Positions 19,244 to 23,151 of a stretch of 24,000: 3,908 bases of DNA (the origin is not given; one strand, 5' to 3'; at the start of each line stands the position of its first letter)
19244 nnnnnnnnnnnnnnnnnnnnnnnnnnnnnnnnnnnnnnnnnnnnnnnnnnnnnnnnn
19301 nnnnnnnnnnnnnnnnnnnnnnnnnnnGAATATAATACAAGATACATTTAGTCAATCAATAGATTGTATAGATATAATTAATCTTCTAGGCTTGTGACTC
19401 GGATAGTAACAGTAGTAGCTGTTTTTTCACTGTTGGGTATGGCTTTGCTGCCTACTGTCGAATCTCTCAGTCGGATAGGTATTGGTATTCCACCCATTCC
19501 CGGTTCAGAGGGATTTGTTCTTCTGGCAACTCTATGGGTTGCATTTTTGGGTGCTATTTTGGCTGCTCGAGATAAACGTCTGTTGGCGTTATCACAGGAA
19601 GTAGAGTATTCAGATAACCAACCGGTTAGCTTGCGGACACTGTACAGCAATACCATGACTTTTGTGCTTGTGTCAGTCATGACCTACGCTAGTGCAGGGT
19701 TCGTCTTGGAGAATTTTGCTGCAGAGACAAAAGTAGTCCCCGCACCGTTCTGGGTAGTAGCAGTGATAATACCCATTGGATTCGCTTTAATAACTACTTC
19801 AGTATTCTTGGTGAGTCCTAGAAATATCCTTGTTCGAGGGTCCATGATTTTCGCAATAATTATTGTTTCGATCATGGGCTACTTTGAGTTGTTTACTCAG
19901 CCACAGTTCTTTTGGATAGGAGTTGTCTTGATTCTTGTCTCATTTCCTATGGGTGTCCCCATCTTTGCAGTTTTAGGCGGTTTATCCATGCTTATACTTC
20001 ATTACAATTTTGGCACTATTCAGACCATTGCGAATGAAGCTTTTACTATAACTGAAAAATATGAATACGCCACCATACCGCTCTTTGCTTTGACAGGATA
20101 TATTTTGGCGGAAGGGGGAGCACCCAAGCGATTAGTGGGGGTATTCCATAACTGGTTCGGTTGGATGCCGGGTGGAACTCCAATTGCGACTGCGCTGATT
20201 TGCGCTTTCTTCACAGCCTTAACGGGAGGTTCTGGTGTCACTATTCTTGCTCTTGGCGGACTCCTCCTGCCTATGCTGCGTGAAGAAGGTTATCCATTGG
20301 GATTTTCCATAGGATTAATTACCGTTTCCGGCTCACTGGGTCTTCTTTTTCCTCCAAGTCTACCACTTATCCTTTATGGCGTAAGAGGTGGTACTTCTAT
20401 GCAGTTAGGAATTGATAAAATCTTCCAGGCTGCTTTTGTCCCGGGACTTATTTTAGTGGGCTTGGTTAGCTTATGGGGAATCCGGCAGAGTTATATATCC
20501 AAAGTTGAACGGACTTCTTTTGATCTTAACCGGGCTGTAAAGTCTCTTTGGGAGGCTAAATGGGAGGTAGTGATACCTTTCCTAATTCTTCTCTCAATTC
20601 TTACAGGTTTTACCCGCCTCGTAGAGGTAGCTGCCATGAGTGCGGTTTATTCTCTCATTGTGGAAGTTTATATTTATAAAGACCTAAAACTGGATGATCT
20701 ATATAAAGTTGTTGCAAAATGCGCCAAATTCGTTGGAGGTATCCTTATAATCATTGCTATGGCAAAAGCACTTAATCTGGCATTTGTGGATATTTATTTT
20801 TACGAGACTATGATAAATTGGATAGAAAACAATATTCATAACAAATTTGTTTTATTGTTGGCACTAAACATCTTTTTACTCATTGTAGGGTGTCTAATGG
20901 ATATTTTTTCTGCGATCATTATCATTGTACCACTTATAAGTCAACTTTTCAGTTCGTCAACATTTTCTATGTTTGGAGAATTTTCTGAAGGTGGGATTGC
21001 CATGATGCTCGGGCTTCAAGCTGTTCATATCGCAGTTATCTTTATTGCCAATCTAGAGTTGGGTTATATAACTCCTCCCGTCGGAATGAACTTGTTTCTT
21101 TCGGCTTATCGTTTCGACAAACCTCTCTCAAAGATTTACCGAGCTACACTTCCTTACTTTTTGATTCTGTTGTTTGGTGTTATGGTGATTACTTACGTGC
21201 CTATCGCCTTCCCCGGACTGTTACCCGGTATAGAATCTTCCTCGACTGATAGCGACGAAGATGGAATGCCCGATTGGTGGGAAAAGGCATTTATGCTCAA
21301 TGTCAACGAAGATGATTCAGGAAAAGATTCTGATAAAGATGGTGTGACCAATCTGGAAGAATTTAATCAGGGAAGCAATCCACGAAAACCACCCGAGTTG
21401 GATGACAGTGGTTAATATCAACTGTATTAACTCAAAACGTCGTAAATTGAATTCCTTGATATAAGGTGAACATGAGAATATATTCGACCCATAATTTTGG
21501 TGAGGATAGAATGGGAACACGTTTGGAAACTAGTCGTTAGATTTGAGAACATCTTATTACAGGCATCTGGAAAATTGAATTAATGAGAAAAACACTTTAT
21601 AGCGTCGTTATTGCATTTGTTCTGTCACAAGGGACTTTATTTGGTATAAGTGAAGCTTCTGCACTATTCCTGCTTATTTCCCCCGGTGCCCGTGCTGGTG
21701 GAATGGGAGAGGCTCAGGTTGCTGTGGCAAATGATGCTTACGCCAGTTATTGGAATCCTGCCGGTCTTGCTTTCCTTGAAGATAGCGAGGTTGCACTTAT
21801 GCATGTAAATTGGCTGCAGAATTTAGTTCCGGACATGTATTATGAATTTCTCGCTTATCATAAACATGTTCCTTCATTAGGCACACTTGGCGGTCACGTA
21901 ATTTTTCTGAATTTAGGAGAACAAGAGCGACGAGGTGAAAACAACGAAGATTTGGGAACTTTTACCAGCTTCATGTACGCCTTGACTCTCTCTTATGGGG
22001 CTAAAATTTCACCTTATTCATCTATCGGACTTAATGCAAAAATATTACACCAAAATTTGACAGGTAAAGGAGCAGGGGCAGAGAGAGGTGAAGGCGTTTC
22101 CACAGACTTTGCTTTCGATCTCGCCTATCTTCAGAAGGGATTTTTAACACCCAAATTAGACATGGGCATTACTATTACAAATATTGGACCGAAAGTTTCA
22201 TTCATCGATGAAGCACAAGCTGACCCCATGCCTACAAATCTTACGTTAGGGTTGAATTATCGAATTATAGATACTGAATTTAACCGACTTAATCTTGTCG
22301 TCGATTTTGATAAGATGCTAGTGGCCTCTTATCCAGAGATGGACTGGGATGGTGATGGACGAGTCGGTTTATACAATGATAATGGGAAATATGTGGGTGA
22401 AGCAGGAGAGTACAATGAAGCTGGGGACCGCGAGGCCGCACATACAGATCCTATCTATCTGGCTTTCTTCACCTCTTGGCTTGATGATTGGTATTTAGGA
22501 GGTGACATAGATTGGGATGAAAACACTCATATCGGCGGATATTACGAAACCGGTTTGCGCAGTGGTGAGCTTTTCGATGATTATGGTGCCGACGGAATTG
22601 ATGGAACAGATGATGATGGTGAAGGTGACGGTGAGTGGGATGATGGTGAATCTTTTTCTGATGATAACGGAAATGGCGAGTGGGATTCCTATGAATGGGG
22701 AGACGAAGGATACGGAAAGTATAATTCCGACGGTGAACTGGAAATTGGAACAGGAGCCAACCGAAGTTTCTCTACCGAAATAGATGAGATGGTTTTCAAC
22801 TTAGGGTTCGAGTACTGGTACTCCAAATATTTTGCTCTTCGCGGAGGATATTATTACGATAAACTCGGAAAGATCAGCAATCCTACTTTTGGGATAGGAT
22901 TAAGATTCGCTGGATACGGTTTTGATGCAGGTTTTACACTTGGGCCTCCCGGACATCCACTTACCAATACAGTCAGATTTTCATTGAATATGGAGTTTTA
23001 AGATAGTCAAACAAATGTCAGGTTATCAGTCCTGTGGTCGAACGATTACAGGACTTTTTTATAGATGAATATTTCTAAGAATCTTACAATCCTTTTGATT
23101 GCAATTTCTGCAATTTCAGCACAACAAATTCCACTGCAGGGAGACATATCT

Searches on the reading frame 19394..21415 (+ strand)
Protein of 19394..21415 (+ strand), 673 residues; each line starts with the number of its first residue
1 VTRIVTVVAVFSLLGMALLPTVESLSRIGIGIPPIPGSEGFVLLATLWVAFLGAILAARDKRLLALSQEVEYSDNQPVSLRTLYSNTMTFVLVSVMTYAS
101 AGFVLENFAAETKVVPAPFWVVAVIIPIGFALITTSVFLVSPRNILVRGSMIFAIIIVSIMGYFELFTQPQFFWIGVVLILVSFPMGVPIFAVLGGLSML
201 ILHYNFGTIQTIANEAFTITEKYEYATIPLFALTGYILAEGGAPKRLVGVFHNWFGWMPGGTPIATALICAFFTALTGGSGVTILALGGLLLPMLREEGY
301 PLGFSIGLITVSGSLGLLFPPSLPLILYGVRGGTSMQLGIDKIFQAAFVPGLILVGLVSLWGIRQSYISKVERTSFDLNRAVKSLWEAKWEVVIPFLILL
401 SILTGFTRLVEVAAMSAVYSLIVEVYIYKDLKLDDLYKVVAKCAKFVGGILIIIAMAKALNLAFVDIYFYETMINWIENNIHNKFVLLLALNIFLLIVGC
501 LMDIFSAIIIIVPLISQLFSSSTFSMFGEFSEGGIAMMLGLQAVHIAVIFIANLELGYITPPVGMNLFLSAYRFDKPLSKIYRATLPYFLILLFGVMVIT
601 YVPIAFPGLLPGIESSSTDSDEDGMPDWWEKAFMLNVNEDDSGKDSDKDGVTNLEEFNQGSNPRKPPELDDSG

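Call 9: search_protein_families(library=pfam, proteins=[window:19394-21415:+])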
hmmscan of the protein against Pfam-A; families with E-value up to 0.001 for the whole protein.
window:19394-21415:+ (673 aa): 2 families
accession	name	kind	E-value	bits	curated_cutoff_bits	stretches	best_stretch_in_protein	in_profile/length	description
PF06808.19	DctM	-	3.7e-66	224.1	23.8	1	177-603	5-411/413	Tripartite ATP-independent periplasmic transporter, DctM component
PF04290.18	DctQ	-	1.1e-09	38.7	28.3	1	16-134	1-119/132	Tripartite ATP-independent periplasmic transporters, DctQ component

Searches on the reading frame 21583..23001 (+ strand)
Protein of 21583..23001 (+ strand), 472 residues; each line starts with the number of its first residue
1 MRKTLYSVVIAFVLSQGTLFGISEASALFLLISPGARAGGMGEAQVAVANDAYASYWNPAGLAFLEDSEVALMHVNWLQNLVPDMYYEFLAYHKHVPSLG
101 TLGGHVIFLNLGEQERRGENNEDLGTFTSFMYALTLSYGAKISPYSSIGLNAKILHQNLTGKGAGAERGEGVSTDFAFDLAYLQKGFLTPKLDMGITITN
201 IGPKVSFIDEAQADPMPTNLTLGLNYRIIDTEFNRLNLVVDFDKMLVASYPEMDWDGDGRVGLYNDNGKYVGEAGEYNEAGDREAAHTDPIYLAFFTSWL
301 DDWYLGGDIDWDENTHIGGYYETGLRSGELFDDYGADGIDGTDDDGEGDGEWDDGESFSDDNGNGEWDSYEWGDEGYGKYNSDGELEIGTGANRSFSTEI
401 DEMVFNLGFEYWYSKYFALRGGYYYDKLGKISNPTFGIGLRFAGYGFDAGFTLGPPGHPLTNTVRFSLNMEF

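Call 9: search_protein_families(library=pfam, proteins=[window:21583-23001:+])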
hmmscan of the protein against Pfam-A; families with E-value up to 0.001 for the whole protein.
window:21583-23001:+ (472 aa): 3 families
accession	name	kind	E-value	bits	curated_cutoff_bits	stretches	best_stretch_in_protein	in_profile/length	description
PF19572.5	PorV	-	2e-29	103.3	27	1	27-249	13-240/243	Type IX secretion system protein PorV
PF03687.19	UPF0164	-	3.9e-06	26.4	21.4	1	24-225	38-253/325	Uncharacterised protein family (UPF0164)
PF03349.22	Toluene_X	-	0.00031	19.8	29.7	0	43-72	25-57/421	Outer membrane protein transport protein (OMPP1/FadL/TodX)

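Call 50: find_encoding_contigs(protein=window:21583-23001:+, flank=10000, max_places=3)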
Protein window:21583-23001:+ (472 aa): 24 contigs read that carry it; 3 places shown.
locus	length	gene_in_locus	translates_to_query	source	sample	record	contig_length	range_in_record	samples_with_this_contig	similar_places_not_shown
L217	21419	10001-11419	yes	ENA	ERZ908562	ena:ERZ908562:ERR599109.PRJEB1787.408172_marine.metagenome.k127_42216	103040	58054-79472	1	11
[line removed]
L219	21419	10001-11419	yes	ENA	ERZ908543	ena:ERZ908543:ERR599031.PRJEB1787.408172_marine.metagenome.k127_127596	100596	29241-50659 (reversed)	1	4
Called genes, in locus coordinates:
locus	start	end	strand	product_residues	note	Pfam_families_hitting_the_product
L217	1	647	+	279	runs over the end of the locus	PF08323:Glyco_transf_5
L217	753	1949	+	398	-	-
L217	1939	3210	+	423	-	-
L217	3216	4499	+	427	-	PF13428:TPR_14 (faint), PF07719:TPR_2 (faint), PF14559:TPR_19 (faint), PF13431:TPR_17 (faint), PF13181:TPR_8 (faint)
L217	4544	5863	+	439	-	PF00464:SHMT, PF00155:Aminotran_1_2 (weak), PF01212:Beta_elim_lyase (weak)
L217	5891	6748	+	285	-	PF16811:TAtT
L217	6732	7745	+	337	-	PF03480:DctP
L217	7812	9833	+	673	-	PF04290:DctQ, PF06808:DctM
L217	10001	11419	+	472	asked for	PF03687:UPF0164 (weak), PF19572:PorV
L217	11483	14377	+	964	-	PF18962:Por_Secre_tail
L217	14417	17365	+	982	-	PF13485:Peptidase_MA_2 (faint), PF26550:Tricorn_2nd (faint), PF07676:PD40 (faint), PF26549:Tricorn_N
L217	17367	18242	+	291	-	PF18935:DUF5683 (faint)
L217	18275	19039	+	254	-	PF07719:TPR_2 (faint), PF13525:YfiO, PF00515:TPR_1 (faint), PF13174:TPR_6 (faint), PF13424:TPR_12 (faint), PF13428:TPR_14 (faint), PF13432:TPR_16 (weak)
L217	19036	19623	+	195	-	PF01467:CTP_transf_like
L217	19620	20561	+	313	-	PF01699:Na_Ca_ex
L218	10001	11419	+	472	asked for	PF03687:UPF0164 (weak), PF19572:PorV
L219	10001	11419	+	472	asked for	PF03687:UPF0164 (weak), PF19572:PorV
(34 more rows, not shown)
